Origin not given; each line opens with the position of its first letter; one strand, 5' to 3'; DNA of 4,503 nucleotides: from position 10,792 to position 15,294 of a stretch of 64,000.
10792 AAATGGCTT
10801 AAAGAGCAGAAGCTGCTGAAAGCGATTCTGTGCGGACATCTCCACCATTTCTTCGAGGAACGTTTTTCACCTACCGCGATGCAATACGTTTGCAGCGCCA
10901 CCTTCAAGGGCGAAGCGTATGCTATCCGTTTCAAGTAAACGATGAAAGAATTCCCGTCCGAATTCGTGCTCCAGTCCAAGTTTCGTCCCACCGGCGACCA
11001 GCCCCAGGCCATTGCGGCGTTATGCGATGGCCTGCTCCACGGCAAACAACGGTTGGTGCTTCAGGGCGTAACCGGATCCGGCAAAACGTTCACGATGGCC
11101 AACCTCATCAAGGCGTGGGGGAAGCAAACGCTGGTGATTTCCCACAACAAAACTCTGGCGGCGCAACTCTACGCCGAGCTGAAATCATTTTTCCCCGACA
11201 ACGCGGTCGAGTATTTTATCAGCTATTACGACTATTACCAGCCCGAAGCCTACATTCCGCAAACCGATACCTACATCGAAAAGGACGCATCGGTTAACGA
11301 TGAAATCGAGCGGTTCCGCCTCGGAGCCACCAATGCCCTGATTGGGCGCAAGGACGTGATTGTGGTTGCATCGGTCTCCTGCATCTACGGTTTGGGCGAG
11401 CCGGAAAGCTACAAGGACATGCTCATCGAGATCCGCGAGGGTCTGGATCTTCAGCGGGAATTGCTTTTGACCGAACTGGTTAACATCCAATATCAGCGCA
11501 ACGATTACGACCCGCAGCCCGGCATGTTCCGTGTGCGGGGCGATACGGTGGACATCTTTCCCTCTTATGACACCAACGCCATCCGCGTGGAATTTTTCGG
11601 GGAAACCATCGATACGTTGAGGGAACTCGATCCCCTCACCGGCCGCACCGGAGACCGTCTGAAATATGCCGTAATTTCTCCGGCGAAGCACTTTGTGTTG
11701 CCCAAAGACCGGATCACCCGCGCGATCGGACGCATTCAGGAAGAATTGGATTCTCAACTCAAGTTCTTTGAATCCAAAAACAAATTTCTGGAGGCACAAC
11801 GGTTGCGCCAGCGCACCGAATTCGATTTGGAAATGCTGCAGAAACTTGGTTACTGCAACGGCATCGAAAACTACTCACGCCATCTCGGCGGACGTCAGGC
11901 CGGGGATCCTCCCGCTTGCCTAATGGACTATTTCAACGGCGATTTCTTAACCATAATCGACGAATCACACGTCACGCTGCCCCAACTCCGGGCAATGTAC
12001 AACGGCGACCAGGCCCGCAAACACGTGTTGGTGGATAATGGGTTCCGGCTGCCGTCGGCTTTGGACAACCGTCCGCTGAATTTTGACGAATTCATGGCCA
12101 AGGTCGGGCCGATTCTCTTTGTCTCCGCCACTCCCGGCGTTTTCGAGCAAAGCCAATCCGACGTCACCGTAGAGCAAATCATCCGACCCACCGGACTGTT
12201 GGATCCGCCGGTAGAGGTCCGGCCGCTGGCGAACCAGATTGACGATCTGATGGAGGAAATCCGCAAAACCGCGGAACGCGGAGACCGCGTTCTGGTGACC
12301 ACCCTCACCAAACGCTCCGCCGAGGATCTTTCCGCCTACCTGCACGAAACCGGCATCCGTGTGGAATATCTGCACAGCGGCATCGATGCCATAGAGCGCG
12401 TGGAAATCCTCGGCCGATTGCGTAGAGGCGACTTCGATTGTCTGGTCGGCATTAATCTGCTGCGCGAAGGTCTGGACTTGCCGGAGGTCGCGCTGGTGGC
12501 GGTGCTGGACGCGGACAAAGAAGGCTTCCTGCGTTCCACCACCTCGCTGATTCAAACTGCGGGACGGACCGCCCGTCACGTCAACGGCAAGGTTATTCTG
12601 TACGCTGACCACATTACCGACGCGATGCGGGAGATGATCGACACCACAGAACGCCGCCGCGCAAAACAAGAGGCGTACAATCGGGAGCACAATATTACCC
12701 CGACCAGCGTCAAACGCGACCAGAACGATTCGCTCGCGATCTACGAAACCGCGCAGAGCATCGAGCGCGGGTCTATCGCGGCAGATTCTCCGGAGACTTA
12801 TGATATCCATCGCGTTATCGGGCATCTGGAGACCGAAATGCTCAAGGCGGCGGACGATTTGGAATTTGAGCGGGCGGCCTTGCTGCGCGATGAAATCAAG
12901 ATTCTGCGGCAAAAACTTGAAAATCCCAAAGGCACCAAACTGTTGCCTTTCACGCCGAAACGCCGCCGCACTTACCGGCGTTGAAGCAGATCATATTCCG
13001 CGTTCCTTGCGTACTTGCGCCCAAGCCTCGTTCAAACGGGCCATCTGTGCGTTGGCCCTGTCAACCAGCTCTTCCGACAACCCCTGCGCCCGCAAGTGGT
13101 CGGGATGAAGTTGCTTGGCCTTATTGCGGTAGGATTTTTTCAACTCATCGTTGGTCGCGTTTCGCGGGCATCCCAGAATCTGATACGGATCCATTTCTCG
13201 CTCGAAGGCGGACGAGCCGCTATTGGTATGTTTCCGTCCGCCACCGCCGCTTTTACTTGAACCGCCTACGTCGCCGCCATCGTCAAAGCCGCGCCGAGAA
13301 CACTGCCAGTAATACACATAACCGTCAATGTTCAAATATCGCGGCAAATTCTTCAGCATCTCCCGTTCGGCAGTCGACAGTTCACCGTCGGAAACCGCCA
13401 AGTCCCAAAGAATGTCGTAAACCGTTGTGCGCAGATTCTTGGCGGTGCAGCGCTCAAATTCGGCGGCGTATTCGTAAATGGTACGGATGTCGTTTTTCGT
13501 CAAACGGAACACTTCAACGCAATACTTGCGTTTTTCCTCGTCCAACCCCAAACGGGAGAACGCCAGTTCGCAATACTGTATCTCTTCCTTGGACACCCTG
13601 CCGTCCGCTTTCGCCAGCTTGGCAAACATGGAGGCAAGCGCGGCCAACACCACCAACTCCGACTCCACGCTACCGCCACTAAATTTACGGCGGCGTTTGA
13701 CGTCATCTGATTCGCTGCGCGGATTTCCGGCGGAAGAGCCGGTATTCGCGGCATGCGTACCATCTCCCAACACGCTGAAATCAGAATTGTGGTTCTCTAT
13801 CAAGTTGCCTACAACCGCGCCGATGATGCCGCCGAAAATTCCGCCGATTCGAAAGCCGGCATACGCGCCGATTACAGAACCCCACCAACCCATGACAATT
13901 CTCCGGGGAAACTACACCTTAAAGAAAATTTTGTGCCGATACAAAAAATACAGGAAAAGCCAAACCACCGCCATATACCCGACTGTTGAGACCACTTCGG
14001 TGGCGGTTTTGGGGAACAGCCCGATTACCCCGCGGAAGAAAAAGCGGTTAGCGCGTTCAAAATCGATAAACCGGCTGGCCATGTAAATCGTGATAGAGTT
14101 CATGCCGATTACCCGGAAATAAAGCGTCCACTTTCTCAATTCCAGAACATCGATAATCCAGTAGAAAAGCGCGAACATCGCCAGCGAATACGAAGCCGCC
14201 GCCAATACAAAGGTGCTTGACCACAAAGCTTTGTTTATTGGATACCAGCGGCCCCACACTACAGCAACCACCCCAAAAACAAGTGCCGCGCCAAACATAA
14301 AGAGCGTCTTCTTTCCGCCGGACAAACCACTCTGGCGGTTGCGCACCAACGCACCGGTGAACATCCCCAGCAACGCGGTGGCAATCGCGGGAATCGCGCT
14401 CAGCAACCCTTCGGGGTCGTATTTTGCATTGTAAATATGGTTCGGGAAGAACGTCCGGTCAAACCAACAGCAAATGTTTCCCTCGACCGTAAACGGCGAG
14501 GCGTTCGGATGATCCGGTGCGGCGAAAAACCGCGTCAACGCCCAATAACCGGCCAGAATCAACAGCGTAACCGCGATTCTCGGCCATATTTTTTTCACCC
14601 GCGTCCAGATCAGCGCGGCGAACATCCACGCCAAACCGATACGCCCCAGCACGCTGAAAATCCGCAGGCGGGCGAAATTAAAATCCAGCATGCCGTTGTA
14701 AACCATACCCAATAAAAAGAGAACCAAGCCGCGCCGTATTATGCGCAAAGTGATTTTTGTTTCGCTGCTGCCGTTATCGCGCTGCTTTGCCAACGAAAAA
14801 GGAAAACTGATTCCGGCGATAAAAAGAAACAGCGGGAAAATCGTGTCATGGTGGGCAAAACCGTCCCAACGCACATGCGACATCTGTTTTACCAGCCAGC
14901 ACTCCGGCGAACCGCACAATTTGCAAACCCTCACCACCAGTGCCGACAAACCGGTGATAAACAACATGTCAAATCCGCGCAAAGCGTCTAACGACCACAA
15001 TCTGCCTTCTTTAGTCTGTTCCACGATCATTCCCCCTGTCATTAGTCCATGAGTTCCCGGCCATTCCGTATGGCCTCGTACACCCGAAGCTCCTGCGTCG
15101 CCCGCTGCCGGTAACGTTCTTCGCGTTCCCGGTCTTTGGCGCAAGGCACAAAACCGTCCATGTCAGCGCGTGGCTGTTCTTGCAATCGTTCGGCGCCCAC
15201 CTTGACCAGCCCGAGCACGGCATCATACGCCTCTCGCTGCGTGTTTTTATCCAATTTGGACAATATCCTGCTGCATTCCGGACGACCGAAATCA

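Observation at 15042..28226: Three paralogous exported beta-propeller proteins, each with two conserved CxxCH haem-c motifs (HzsA-like architecture), in a carbohydrate-degradation context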

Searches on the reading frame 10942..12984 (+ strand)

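Call 9: search_protein_families(library=pfam, proteins=[window:10942-12984:+], max_evalue=0.01)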
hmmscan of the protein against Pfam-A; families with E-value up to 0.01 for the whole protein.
window:10942-12984:+ (680 aa): 8 families
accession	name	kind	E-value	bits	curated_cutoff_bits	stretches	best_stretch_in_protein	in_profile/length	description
PF17757.6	UvrB_inter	-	2.2e-31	108.3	22.9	1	162-251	1-91/91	UvrB interaction domain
PF00271.37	Helicase_C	-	8.2e-20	71.6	23.5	1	433-546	3-109/110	Helicase conserved C-terminal domain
PF12344.14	UvrB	-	1.3e-19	70.2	27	1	553-593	1-41/43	Ultra-violet resistance protein B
PF04851.21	ResIII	-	2.7e-12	47.4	22.5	1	16-90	4-83/164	Type III restriction enzyme, res subunit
PF02151.25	UVR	-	5.9e-08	32.7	21.5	1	625-657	3-35/36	UvrB/uvrC motif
PF00270.35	DEAD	-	1.9e-07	31.4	26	1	19-86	3-71/167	DEAD/DEAH box helicase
PF13604.12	AAA_30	-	1.2e-05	25.5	27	1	31-79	14-65/191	AAA domain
PF14814.11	UB2H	-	0.0099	16.3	27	0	166-206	3-43/85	Bifunctional transglycosylase second domain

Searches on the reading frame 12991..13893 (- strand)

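Call 9: search_protein_families(library=pfam, proteins=[window:12991-13893:-], max_evalue=0.01)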
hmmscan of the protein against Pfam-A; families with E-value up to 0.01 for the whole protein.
window:12991-13893:- (300 aa): 5 families
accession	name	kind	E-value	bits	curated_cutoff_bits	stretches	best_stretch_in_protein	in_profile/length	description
PF05099.18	TerB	-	3.4e-17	63.3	24.4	1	85-190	3-109/118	Tellurite resistance protein TerB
PF00226.36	DnaJ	-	5e-11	43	27.8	1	235-291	1-50/63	DnaJ domain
PF04391.17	DUF533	-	0.00014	21.9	29.6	1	17-127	5-114/178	Protein of unknown function (DUF533)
PF13488.11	Gly-zipper_Omp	-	0.0019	18.6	25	1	5-34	6-40/46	Glycine zipper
PF13441.11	Gly-zipper_YMGG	-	0.0084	16.2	28.9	0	5-33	14-43/45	YMGG-like Gly-zipper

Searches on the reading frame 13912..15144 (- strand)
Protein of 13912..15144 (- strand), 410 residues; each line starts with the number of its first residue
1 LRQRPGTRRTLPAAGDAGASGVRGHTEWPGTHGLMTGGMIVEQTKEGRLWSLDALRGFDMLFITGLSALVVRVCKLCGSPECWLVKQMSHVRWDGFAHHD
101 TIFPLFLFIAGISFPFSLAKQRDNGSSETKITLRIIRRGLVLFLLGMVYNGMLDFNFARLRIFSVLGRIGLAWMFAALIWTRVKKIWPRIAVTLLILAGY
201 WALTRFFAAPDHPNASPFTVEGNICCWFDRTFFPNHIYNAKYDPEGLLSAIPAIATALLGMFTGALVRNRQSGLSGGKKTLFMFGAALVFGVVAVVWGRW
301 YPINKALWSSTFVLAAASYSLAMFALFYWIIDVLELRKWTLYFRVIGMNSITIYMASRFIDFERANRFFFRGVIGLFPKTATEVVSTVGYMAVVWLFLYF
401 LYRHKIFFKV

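Call 9: search_protein_families(library=pfam, proteins=[window:13912-15144:-], max_evalue=0.01)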
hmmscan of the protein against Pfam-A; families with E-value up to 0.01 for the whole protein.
window:13912-15144:- (410 aa): 0 families

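Call 31: search_protein_families(library=pfam, proteins=[window:13912-15144:-], max_evalue=0.1)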
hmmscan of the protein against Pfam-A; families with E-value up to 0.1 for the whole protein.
window:13912-15144:- (410 aa): 0 families

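Call 77: search_protein_families(library=pfam, proteins=[window:13912-15042:-], max_evalue=0.01)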
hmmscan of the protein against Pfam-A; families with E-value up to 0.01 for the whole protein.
window:13912-15042:- (376 aa): 0 families

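Call 104: search_protein_families(library=ncbifam, proteins=[window:13912-15042:-], max_evalue=0.1)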
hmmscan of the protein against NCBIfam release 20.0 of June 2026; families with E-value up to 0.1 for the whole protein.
window:13912-15042:- (376 aa): 1 family
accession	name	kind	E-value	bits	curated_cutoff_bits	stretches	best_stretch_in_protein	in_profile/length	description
NF046061.1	NagX_SO_3504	equivalog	5.8e-81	272.4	480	1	14-376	3-369/369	transmembrane glucosamine N-acetyltransferase NagX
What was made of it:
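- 13912..15042 (-): NagX/HGSNAT-like transmembrane glucosamine N-acetyltransferase. Its ATG overlaps the TAA stop of P1 by one base. Call 104 (NF046061, E 5.8e-81, model positions 3-369 of 369, below the equivalog cut-off).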
